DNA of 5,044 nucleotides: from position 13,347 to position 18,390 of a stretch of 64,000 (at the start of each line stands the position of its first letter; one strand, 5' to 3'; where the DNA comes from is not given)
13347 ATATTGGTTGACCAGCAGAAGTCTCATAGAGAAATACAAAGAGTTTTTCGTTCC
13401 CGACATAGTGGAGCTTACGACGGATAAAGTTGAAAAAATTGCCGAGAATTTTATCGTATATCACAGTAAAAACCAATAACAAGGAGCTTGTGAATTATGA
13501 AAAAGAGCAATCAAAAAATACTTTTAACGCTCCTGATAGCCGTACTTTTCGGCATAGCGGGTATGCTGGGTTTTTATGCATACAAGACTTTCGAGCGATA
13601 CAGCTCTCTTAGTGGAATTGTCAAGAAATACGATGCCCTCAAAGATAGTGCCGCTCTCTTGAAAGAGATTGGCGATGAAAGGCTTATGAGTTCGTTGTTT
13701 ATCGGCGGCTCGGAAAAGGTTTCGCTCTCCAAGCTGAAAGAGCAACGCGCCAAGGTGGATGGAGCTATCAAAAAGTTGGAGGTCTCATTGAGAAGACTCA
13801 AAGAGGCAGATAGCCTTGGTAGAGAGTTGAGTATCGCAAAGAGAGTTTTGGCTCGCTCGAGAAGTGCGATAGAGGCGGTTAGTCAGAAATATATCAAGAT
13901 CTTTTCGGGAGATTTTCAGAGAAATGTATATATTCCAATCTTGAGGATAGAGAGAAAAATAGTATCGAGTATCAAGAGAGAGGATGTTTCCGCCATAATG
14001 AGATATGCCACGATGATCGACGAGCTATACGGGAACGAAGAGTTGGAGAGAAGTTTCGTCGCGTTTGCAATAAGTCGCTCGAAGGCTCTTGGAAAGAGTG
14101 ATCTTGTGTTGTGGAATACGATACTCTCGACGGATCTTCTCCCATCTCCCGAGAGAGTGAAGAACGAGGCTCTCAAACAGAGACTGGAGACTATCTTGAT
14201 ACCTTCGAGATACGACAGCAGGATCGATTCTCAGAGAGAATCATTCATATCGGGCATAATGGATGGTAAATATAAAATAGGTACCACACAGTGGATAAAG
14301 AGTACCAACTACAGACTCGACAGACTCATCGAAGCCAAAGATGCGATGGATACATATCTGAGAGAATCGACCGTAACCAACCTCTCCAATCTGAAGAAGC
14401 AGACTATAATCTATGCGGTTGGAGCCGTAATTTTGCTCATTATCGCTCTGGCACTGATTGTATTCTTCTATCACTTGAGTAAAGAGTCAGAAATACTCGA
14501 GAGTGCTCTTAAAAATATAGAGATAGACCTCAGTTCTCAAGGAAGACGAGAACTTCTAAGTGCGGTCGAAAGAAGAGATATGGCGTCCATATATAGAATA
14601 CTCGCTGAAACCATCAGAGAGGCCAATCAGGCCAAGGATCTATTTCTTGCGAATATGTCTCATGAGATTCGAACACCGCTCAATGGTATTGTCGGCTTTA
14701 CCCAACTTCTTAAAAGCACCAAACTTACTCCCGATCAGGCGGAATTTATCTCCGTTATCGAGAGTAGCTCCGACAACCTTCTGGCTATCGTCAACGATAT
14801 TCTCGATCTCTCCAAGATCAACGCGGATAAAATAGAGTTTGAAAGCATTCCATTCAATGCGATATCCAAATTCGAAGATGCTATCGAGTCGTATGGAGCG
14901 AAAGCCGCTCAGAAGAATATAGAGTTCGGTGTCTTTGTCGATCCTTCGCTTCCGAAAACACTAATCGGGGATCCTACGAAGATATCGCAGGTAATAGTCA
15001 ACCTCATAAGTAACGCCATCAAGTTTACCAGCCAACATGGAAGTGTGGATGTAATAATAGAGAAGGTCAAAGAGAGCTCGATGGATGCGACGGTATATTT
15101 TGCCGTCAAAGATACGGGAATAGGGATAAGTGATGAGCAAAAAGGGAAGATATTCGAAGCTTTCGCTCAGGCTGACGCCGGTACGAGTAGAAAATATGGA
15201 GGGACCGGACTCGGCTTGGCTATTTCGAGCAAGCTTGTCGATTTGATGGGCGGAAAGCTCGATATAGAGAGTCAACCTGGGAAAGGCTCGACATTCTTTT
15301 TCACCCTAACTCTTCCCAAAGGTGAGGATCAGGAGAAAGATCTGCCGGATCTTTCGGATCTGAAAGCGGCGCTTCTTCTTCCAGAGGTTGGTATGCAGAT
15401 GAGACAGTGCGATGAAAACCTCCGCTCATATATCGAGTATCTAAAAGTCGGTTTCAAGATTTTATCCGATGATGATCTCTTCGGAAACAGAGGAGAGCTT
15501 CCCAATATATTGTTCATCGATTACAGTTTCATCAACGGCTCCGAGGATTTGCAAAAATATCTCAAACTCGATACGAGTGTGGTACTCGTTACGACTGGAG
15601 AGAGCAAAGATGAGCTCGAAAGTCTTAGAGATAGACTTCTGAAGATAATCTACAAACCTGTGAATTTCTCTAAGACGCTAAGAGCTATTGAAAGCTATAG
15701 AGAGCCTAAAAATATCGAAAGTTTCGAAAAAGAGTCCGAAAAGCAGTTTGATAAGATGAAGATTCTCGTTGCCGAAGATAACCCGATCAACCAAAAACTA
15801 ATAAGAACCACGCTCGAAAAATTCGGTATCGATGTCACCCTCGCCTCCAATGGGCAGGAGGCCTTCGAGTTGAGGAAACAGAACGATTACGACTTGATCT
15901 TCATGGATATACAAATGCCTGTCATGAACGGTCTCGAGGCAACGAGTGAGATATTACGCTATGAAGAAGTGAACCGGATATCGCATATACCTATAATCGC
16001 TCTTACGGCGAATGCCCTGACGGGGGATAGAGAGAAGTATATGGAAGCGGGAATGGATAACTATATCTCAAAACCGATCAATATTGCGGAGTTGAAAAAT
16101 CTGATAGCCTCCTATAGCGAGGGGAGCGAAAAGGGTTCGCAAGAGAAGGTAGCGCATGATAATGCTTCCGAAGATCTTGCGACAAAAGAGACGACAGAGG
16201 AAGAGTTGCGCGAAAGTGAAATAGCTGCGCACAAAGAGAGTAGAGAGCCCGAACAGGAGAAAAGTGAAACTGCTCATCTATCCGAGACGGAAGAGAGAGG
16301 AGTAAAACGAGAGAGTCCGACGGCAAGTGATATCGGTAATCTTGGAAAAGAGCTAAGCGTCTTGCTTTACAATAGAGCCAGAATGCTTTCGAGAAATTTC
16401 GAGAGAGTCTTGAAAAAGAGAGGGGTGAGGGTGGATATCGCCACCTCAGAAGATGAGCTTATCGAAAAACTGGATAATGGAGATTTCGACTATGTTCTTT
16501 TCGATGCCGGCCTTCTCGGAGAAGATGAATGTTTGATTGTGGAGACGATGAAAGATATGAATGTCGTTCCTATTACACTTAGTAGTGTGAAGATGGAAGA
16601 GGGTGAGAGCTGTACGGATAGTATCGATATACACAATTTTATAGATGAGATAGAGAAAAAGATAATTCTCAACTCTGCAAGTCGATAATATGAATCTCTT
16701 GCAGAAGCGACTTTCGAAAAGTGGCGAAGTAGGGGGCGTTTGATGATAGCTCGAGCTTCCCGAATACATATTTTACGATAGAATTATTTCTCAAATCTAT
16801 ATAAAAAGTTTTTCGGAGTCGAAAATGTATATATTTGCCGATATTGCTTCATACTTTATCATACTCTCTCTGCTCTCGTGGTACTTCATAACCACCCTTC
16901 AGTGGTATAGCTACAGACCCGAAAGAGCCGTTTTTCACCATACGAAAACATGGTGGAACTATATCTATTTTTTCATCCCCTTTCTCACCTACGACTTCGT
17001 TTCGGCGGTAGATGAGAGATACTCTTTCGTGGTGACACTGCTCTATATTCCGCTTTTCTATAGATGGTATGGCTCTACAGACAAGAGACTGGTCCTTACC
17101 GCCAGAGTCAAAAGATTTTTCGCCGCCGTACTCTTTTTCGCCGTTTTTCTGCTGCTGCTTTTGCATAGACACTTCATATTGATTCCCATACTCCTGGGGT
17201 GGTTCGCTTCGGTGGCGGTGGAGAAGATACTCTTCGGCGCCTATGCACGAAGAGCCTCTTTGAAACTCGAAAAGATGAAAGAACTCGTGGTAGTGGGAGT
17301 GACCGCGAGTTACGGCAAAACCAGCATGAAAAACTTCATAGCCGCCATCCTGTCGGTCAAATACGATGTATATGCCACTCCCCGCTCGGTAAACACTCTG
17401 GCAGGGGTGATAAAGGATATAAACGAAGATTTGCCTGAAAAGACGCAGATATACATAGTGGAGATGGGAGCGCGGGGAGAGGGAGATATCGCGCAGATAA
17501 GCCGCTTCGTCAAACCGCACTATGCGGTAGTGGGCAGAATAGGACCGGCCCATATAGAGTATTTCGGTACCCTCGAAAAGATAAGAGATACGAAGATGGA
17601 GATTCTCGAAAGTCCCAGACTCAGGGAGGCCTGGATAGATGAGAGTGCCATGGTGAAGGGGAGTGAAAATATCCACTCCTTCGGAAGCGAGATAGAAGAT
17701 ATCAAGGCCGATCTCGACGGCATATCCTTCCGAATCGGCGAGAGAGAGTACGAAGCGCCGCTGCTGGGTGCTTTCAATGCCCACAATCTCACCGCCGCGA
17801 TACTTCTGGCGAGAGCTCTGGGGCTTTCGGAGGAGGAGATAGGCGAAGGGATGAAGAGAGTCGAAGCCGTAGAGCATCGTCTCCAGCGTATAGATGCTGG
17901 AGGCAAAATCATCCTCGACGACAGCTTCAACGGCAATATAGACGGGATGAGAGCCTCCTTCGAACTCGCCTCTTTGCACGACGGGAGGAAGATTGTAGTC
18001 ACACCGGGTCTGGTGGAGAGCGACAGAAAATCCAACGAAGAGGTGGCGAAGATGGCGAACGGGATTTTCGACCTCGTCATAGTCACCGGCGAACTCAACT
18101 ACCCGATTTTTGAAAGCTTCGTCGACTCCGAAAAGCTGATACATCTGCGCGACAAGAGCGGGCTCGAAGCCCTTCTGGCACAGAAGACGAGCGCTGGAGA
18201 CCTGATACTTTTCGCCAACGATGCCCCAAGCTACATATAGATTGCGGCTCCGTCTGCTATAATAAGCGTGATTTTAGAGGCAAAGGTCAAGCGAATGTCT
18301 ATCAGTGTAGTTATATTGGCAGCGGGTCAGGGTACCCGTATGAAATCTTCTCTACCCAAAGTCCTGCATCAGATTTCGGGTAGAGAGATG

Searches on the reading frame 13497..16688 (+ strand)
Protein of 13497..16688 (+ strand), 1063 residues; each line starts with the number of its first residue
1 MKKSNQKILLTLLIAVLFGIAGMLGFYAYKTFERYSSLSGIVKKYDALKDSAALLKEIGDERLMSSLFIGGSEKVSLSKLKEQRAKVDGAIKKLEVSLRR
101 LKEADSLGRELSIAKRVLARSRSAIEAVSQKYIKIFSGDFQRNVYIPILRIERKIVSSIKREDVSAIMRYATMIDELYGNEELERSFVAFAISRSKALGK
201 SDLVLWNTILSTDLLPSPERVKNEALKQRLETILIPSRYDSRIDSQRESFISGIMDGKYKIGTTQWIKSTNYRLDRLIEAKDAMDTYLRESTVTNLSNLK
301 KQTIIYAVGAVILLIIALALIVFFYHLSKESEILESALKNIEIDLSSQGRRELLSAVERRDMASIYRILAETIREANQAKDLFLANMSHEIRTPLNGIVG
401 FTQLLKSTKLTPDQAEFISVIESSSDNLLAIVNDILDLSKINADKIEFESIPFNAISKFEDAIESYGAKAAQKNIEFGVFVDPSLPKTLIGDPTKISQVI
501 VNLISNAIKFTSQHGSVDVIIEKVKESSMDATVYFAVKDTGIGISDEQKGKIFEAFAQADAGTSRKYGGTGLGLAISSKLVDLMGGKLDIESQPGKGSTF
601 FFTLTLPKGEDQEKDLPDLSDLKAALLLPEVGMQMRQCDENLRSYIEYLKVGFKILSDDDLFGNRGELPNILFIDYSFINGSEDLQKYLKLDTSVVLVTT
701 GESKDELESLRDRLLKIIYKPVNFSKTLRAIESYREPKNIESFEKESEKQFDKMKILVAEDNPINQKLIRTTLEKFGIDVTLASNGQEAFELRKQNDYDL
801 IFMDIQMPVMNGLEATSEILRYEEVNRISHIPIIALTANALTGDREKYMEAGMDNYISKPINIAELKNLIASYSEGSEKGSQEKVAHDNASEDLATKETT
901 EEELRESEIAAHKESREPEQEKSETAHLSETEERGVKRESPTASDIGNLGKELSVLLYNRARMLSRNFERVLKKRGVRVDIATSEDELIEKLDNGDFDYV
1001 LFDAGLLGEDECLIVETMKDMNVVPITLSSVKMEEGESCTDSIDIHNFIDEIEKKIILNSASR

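Call 53: search_protein_families(library=pfam, proteins=[window:13497-16688:+], max_evalue=0.0001)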
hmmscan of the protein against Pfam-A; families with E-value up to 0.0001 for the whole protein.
window:13497-16688:+ (1063 aa): 4 families
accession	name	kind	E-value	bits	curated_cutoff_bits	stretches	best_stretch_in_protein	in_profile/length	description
PF00072.30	Response_reg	-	1.2e-34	119.2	30.2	1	756-870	1-110/111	Response regulator receiver domain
PF02518.31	HATPase_c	-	7.4e-30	104.1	26.4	1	491-607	1-110/111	Histidine kinase-, DNA gyrase B-, and HSP90-like ATPase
PF00512.31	HisKA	-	4.5e-23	81.5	26.9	1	379-443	1-65/66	His Kinase A (phospho-acceptor) domain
PF08376.15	NIT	-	2.2e-05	25.4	24.9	1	54-127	2-81/239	Nitrate and nitrite sensing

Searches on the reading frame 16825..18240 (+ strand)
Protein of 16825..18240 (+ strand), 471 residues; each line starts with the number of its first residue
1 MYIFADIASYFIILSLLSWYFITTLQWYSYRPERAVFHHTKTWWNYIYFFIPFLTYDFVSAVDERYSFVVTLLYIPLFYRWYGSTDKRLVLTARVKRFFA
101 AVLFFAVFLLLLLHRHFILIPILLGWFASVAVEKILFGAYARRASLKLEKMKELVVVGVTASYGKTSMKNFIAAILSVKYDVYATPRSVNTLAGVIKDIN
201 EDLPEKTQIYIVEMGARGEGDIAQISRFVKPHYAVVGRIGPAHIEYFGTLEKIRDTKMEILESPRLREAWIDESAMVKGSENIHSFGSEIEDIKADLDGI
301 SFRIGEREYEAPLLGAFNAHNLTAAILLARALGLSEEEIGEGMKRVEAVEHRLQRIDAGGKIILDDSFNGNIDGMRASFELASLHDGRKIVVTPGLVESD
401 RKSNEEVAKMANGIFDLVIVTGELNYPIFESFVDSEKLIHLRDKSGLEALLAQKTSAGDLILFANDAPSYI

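Call 53: search_protein_families(library=pfam, proteins=[window:16825-18240:+], max_evalue=0.0001)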
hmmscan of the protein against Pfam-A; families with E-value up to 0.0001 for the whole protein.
window:16825-18240:+ (471 aa): 2 families
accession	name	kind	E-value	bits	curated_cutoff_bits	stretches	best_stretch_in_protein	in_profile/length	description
PF08245.18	Mur_ligase_M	-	1.4e-24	87.6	24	1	159-329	1-200/200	Mur ligase middle domain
PF02875.26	Mur_ligase_C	-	1.3e-07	32.9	28.4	1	351-464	1-124/127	Mur ligase, glutamate ligase domain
